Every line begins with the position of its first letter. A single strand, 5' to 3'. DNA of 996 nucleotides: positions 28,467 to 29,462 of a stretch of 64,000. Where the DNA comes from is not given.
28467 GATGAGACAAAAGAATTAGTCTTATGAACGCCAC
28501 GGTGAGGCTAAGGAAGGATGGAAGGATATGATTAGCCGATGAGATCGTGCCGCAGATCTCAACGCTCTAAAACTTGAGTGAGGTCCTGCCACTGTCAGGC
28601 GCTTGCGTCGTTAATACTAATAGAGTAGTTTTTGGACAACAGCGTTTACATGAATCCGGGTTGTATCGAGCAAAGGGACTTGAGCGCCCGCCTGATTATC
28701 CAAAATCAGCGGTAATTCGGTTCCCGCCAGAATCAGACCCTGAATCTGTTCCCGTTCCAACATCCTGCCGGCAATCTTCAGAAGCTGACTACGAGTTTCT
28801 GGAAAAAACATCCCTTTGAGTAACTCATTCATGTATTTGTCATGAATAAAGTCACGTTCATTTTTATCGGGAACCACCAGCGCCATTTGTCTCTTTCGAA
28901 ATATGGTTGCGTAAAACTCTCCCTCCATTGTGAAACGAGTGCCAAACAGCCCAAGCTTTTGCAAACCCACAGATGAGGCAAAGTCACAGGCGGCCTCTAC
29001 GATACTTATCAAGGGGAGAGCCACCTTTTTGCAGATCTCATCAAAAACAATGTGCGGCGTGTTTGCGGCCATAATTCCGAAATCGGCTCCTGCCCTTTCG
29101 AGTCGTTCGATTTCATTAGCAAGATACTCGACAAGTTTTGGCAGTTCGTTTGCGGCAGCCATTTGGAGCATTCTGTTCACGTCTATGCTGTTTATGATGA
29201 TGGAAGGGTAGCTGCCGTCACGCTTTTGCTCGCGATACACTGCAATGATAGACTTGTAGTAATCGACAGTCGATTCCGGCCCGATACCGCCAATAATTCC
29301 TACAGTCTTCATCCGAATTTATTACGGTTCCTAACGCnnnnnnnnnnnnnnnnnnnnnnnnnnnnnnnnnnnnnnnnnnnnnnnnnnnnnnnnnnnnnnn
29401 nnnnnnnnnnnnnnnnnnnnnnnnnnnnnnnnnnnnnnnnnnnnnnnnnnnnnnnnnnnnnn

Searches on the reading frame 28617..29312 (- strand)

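Call 20: search_protein_families(library=pfam, proteins=[window:28617-29312:-], max_evalue=0.00001)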
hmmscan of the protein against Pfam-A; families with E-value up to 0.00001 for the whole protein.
window:28617-29312:- (231 aa): 1 family
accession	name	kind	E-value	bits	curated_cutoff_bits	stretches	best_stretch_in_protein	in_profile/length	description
PF01177.27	Asp_Glu_race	-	1.3e-39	136.7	31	1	7-224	1-210/211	Asp/Glu/Hydantoin racemase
